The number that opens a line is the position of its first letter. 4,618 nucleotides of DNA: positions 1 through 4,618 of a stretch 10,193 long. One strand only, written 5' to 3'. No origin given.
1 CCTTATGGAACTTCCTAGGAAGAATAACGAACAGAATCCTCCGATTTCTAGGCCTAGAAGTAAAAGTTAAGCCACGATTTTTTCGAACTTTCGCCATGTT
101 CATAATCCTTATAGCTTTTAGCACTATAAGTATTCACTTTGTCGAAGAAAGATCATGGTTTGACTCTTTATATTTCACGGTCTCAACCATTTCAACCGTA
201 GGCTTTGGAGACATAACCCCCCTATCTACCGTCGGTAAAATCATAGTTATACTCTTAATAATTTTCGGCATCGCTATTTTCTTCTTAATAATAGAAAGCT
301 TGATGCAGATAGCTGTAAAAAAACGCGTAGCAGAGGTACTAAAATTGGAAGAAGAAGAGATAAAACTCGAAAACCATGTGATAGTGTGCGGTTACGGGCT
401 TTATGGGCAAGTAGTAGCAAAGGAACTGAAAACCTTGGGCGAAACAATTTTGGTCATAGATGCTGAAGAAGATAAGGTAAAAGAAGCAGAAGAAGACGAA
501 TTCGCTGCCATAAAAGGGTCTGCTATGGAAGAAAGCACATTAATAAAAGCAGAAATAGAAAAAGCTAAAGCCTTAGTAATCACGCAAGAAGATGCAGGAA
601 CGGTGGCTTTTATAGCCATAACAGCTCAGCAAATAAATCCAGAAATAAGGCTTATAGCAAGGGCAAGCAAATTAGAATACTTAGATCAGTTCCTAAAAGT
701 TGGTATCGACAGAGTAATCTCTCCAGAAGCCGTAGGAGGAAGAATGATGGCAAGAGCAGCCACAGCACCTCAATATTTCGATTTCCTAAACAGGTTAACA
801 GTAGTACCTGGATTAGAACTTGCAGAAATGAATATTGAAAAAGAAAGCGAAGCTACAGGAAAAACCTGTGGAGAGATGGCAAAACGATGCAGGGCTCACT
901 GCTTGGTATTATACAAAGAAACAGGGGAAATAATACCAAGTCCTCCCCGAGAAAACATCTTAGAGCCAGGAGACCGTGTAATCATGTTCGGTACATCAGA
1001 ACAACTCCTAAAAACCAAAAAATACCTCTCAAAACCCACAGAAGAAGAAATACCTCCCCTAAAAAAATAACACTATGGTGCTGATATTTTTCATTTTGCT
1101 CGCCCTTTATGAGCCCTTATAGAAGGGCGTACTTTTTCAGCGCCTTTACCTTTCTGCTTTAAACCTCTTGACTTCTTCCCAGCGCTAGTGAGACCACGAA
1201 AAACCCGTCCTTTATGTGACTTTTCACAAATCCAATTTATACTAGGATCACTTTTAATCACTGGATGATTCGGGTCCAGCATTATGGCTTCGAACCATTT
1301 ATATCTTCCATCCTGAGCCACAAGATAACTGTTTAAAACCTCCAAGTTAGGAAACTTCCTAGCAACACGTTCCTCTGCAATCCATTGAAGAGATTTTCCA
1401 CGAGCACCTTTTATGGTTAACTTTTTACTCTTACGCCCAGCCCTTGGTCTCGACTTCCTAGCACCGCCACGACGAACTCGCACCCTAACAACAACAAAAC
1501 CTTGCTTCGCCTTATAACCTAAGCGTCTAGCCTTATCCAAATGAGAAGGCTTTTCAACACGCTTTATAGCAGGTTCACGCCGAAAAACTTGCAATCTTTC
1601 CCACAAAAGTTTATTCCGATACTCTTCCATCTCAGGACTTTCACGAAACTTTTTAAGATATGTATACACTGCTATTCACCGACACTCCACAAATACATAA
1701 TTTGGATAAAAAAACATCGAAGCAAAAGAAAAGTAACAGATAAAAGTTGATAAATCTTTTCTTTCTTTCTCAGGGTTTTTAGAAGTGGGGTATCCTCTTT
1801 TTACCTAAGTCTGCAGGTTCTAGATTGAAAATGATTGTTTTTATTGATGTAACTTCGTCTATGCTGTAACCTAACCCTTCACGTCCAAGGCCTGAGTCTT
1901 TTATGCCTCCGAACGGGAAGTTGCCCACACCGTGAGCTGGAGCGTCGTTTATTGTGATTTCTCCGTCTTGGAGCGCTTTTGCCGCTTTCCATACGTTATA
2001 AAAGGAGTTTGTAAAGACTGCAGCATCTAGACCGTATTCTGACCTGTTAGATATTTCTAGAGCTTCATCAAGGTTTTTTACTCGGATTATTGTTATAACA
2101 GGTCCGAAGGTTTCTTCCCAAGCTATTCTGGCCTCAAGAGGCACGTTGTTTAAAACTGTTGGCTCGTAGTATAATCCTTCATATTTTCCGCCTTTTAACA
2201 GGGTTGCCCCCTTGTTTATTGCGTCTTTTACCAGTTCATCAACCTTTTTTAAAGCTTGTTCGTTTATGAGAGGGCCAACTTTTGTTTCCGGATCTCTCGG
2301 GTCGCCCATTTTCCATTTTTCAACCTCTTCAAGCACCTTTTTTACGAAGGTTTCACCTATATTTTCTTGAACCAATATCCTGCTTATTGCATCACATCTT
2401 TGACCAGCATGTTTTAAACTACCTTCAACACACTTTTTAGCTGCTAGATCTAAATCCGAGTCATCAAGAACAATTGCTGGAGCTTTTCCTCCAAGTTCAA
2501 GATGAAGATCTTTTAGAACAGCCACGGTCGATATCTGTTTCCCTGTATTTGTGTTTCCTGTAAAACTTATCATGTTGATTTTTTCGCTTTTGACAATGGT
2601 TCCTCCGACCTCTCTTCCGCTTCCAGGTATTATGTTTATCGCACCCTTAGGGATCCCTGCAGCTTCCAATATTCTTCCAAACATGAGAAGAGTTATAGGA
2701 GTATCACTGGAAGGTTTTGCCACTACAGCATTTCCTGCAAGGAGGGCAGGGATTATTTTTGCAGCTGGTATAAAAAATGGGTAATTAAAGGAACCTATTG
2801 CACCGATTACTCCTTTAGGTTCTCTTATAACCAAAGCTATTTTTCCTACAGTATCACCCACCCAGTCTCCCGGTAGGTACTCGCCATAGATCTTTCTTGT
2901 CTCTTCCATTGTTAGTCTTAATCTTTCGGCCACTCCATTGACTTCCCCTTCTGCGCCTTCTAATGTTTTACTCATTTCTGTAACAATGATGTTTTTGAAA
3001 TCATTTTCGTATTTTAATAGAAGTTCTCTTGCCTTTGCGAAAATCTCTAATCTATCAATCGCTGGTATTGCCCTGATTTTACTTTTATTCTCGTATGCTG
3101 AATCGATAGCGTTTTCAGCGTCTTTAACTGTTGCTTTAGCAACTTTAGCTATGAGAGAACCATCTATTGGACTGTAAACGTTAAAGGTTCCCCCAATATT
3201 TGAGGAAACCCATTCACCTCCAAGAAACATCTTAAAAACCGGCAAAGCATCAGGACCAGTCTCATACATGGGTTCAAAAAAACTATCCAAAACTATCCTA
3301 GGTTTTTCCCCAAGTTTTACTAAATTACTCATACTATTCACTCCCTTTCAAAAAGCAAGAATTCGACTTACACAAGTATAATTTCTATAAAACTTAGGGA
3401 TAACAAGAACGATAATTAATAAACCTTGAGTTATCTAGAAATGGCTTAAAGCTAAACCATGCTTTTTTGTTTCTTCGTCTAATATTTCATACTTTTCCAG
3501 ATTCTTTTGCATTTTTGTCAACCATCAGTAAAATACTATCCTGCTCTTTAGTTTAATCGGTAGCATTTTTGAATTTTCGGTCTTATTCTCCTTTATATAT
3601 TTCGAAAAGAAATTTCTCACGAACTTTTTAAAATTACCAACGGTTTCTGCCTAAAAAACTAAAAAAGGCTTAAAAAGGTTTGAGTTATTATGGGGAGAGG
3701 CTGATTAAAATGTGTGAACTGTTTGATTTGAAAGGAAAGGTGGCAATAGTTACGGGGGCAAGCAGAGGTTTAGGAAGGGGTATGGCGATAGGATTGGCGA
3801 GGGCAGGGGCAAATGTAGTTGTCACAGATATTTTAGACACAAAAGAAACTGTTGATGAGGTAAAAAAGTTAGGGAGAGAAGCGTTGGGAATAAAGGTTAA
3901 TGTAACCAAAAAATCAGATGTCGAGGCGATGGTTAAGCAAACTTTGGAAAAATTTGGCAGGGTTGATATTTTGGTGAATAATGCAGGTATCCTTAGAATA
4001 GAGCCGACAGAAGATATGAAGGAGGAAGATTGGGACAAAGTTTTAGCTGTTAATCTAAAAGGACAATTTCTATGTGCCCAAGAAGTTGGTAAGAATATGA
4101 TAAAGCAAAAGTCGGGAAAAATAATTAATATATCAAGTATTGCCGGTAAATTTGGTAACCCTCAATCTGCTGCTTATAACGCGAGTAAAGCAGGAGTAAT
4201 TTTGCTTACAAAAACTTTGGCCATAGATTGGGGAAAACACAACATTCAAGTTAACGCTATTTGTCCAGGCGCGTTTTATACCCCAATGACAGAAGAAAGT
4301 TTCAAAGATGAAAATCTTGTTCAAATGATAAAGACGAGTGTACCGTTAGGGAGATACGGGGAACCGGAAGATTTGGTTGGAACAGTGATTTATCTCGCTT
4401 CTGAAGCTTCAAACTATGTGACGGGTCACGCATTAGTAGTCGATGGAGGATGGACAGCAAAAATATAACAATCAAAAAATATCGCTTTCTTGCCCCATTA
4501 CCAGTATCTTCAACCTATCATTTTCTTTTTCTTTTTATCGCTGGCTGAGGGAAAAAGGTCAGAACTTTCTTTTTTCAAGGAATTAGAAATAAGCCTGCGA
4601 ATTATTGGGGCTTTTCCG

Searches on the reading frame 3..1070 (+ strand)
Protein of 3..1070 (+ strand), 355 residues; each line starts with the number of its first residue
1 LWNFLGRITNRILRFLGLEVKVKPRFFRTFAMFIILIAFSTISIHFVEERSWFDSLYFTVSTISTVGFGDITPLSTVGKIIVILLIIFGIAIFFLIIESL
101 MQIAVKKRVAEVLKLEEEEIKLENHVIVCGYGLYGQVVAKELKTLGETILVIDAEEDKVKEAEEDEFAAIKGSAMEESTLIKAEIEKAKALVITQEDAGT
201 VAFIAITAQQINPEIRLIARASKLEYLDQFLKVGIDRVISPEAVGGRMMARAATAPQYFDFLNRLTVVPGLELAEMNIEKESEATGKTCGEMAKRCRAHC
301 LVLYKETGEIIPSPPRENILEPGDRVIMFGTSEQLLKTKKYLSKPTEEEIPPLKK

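Call 9: search_protein_families(library=pfam, proteins=[window:3-1070:+], max_evalue=0.01)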
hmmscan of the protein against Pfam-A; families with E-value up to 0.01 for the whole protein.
window:3-1070:+ (355 aa): 7 families
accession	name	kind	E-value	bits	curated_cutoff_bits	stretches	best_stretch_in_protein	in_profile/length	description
PF02254.24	TrkA_N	-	1.9e-27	96.3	23.8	1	126-241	1-116/116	TrkA-N domain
PF07885.22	Ion_trans_2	-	7.9e-18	64.6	22.5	1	32-104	2-77/79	Ion channel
PF02080.26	TrkA_C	-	5.8e-06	26.5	27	1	273-342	1-70/71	TrkA-C domain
PF22614.2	Slo-like_RCK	-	0.00019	21.5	24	1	122-197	2-88/119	Calcium-activated potassium channel slowpoke-like RCK domain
PF23443.1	DUF7126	-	0.00025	21.7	28.7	1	157-250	9-99/102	Family of unknown function (DUF7126)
PF03435.24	Sacchrp_dh_NADP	-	0.004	17.9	25.1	1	126-192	1-73/129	Saccharopine dehydrogenase NADP binding domain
PF06690.17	HcgC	-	0.0048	16.9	31.4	1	101-157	22-76/248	FeGP cofactor biosynthesis protein, methyltransferase HcgC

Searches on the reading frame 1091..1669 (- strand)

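Call 9: search_protein_families(library=pfam, proteins=[window:1091-1669:-], max_evalue=0.01)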
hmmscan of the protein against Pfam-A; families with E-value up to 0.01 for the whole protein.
window:1091-1669:- (192 aa): 1 family
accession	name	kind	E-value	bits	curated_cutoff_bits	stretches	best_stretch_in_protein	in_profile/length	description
PF00827.22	Ribosomal_L15e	-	3.1e-77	259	27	1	1-187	2-191/191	Ribosomal L15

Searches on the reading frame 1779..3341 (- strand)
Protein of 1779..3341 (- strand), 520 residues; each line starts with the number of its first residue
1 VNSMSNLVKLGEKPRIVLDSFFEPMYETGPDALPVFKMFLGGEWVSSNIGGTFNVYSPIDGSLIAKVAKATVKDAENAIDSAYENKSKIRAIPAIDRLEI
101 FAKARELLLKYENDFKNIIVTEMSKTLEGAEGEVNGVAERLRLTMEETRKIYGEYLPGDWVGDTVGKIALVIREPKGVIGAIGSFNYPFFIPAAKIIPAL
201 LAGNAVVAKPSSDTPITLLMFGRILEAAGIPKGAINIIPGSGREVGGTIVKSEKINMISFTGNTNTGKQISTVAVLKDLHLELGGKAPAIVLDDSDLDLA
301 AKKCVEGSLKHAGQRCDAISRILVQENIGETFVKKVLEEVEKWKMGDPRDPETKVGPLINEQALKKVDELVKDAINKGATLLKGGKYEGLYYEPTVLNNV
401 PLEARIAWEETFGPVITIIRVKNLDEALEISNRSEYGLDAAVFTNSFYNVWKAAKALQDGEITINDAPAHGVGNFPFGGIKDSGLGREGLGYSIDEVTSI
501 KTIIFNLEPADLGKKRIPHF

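Call 9: search_protein_families(library=pfam, proteins=[window:1779-3341:-], max_evalue=0.01)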
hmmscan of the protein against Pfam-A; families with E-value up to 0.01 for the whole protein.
window:1779-3341:- (520 aa): 2 families
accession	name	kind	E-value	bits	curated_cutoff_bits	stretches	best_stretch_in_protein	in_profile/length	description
PF00171.27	Aldedh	-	5.6e-151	503.6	23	1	44-503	1-461/461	Aldehyde dehydrogenase family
PF07368.16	DUF1487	-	0.0062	16.5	23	0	290-342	9-59/215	Protein of unknown function (DUF1487)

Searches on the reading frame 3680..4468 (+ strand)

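Call 9: search_protein_families(library=pfam, proteins=[window:3680-4468:+], max_evalue=0.01)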
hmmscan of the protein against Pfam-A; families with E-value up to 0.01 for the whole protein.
window:3680-4468:+ (262 aa): 5 families
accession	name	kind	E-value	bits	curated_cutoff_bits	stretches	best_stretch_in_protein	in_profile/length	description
PF13561.12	adh_short_C2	-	1.8e-71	240.9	27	1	26-259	1-236/236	Enoyl-(Acyl carrier protein) reductase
PF00106.31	adh_short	-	1.4e-65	220.9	26.6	1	20-211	1-194/195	short chain dehydrogenase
PF08659.16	KR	-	3.3e-16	60.1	22.6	1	23-169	4-152/180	KR domain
PF23441.1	SDR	-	2.6e-07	30.7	27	1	69-257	64-254/258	SDR-like rossmann domain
PF02882.25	THF_DHG_CYH_C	-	0.0055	16.5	27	0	15-56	32-72/160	Tetrahydrofolate dehydrogenase/cyclohydrolase, NAD(P)-binding domain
